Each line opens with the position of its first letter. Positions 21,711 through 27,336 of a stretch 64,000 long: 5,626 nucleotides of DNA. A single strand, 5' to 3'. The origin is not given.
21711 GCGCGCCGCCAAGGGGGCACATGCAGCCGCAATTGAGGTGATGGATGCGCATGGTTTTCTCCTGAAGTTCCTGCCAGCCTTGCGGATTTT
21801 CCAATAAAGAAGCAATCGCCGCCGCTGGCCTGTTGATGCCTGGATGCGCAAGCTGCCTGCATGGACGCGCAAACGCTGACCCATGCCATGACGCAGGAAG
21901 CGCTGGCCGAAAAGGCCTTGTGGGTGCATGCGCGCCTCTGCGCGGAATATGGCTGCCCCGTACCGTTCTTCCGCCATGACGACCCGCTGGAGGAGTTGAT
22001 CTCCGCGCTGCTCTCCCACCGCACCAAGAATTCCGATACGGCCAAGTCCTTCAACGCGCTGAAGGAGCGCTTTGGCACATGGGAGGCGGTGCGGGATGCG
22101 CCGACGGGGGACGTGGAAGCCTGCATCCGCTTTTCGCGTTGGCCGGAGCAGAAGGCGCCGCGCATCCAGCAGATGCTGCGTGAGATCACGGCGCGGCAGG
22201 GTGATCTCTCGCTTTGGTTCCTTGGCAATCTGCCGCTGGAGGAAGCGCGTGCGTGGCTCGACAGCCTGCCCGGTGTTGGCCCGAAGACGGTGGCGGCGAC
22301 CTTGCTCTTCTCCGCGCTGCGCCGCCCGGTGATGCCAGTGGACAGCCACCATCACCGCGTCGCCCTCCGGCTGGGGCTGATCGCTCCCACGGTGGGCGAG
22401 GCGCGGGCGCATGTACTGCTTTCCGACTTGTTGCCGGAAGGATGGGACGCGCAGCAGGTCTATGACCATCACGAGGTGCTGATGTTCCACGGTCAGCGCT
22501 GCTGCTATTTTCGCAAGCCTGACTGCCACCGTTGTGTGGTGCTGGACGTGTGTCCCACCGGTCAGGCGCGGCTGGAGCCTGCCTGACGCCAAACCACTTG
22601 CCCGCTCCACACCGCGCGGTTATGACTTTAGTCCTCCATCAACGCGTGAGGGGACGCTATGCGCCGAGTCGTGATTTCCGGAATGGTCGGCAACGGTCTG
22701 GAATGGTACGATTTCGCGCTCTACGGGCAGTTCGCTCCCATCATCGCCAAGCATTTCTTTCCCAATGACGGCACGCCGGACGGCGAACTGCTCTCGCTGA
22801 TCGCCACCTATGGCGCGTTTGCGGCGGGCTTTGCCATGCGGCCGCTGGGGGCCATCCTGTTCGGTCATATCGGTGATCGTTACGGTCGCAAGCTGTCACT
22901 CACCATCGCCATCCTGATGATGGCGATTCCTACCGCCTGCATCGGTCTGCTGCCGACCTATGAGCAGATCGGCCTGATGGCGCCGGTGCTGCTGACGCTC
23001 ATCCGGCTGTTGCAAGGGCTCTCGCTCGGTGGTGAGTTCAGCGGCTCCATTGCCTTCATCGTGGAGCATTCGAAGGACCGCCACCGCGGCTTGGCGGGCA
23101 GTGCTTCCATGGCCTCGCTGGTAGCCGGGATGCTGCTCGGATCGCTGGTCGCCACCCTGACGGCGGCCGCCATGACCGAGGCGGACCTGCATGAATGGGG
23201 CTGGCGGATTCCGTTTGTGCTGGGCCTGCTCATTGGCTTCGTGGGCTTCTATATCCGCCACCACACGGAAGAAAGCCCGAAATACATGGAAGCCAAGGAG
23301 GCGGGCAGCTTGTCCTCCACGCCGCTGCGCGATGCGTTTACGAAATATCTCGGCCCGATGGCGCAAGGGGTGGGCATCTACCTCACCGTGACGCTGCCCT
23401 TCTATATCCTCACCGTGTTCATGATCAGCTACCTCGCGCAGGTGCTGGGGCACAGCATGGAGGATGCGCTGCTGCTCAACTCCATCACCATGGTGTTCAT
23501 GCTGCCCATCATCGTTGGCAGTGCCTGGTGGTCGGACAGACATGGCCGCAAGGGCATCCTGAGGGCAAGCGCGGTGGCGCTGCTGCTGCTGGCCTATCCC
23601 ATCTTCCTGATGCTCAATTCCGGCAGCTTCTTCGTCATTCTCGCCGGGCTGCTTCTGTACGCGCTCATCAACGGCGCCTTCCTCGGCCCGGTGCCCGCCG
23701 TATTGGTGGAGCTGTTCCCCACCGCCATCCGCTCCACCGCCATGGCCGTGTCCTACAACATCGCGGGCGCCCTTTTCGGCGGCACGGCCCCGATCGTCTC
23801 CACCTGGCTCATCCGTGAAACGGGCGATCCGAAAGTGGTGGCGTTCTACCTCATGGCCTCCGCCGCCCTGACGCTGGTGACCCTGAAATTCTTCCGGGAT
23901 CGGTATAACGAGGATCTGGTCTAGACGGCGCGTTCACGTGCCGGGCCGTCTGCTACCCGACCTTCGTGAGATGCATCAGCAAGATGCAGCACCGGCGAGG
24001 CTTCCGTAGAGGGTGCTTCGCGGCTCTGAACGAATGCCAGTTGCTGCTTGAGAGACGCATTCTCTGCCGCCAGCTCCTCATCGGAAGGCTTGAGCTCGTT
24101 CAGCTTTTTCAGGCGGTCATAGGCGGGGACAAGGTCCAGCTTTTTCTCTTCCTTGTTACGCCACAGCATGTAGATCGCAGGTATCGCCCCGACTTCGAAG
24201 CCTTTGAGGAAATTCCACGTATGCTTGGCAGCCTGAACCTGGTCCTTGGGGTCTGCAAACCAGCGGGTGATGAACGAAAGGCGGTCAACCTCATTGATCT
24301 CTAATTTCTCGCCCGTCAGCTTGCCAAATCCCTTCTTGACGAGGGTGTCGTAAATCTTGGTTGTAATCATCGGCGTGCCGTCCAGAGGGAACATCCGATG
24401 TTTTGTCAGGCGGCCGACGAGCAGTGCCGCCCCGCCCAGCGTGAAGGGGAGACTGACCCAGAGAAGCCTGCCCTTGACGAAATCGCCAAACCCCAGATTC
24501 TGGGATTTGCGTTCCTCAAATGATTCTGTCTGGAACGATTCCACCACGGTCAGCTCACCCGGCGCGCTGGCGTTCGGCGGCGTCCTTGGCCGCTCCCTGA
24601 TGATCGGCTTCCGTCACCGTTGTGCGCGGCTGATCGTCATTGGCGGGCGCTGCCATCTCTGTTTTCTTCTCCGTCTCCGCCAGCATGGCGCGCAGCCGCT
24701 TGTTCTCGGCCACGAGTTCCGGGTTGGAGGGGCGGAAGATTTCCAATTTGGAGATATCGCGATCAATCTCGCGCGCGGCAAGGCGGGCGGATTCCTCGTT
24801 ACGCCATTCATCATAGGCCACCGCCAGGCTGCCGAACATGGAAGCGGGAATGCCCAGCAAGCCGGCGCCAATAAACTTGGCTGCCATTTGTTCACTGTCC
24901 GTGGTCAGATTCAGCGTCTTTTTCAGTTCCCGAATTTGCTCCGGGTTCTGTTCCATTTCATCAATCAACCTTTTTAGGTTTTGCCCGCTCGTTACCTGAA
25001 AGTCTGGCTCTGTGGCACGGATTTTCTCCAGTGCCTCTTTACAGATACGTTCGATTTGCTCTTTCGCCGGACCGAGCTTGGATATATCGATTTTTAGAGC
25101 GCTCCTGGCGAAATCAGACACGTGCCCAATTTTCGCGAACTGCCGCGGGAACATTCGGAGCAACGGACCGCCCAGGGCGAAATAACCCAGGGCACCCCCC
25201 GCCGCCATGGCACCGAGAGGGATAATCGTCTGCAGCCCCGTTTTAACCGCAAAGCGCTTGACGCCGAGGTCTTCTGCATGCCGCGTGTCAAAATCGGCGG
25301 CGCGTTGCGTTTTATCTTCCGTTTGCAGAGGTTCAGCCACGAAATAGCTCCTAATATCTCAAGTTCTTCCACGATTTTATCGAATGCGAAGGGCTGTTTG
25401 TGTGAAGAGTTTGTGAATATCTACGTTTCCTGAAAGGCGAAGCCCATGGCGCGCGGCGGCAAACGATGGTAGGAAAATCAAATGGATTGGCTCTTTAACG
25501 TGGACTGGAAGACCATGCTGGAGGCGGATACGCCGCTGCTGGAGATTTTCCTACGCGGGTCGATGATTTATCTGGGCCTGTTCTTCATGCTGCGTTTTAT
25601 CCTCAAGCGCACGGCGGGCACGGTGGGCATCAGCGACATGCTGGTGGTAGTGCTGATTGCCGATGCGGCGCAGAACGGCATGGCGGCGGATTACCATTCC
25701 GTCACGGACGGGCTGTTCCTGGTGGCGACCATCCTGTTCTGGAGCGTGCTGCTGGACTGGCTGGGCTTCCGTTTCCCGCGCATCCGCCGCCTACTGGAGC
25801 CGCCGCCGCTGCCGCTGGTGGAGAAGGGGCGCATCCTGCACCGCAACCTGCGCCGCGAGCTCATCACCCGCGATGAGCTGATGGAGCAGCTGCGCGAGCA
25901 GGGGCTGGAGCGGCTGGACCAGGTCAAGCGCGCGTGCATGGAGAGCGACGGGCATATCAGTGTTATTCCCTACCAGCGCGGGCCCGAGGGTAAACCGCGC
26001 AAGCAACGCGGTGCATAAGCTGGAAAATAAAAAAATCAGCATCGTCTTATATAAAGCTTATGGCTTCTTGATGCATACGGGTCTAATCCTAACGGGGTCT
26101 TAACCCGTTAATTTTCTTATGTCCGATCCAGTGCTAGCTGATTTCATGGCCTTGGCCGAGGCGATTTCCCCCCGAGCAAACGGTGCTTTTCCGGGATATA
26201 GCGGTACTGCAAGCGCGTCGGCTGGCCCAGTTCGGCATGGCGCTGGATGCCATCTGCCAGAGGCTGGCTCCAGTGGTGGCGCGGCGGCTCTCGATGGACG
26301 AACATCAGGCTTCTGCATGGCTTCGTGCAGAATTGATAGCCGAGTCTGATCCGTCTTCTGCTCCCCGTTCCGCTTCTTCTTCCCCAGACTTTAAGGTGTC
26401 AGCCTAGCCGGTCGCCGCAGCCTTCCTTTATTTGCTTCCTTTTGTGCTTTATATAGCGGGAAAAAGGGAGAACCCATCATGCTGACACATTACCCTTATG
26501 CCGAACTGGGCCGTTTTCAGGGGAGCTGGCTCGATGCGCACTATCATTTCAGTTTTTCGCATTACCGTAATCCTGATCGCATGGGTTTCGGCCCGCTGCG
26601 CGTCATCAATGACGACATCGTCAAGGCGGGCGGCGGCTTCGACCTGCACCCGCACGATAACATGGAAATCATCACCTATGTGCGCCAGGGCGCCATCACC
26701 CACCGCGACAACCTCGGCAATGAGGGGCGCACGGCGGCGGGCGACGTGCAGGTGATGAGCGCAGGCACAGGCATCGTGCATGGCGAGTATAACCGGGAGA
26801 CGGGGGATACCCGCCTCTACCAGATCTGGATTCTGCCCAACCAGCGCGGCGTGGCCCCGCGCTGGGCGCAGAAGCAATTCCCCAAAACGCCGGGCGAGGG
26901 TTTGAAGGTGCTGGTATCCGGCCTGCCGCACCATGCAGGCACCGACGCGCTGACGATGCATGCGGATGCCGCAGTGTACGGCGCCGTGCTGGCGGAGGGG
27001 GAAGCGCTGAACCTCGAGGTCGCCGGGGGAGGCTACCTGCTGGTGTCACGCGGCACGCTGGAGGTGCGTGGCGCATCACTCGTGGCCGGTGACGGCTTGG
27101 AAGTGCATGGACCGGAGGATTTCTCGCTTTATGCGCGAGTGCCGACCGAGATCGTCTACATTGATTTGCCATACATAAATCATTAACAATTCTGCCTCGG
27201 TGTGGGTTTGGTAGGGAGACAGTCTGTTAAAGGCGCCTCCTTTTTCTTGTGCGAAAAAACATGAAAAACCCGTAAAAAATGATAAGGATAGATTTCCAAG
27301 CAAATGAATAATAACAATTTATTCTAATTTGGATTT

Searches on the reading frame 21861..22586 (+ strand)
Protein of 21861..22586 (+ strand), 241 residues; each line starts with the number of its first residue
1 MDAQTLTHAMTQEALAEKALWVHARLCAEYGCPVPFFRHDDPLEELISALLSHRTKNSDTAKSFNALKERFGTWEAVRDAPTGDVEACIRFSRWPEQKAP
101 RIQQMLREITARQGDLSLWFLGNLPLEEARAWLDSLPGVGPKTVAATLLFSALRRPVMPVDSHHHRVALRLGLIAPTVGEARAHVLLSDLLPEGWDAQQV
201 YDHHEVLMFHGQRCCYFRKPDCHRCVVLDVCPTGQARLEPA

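Call 8: search_protein_families(library=pfam, proteins=[window:21861-22586:+], max_evalue=0.001)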
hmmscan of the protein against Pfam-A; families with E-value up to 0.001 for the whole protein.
window:21861-22586:+ (241 aa): 2 families
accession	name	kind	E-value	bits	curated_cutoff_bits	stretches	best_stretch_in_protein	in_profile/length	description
PF00730.31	HhH-GPD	-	2.2e-10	41.3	26.2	1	47-177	1-92/108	HhH-GPD superfamily base excision DNA repair protein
PF00633.29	HHH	-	0.00063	19.9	24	0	130-149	10-29/30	Helix-hairpin-helix motif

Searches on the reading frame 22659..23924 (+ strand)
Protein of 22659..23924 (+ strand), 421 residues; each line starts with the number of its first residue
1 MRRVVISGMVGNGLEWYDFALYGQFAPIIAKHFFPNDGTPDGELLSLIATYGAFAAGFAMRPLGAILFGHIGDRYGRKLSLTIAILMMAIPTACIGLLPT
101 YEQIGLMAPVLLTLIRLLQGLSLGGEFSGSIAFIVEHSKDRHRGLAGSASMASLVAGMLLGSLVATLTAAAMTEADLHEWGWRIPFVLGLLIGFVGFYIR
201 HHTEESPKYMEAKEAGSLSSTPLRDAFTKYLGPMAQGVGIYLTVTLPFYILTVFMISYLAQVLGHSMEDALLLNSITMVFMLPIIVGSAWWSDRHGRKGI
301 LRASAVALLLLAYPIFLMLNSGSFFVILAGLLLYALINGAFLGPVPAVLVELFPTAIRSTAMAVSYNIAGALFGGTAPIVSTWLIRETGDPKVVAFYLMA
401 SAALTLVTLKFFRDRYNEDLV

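Call 8: search_protein_families(library=pfam, proteins=[window:22659-23924:+], max_evalue=0.001)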
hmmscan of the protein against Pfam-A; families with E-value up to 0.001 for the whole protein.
window:22659-23924:+ (421 aa): 2 families
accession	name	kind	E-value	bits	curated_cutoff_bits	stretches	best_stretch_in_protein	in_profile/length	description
PF07690.21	MFS_1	-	1.8e-38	132.8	33.4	2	17-377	10-346/347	Major Facilitator Superfamily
PF00083.30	Sugar_tr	-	2.4e-37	129.3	22.3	2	9-214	6-202/452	Sugar (and other) transporter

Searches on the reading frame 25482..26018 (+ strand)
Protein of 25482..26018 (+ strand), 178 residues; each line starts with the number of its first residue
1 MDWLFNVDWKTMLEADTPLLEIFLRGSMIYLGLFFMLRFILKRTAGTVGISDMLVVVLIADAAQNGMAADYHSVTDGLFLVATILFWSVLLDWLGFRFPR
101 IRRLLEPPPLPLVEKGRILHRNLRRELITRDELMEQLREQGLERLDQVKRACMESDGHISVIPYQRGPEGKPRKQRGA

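Call 9: search_protein_families(library=pfam, proteins=[window:25482-26018:+], max_evalue=0.001)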
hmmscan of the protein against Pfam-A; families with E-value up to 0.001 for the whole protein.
window:25482-26018:+ (178 aa): 1 family
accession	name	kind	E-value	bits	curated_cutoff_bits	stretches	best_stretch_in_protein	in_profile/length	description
PF04239.17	DUF421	-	1e-16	61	23.6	1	98-166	3-71/129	YetF C-terminal domain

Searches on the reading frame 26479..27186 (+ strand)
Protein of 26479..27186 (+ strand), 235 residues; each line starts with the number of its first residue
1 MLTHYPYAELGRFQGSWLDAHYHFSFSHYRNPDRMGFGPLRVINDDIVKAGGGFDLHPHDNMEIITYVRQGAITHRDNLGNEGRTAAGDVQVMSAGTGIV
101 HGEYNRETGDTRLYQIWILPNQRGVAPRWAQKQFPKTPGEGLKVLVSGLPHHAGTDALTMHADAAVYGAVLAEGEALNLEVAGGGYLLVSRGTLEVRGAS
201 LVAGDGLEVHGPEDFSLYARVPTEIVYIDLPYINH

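Call 9: search_protein_families(library=pfam, proteins=[window:26479-27186:+], max_evalue=0.001)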
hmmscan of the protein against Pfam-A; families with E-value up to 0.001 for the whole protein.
window:26479-27186:+ (235 aa): 3 families
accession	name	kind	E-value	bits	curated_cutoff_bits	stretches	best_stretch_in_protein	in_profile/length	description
PF02678.22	Pirin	-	1.7e-31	108.9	26.1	1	15-118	11-108/108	Pirin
PF17954.7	Pirin_C_2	-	1.4e-12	48.1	22.9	1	153-230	7-86/86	Quercetinase C-terminal cupin domain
PF07883.17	Cupin_2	-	0.00084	19.4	27.2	0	48-115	5-68/70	Cupin domain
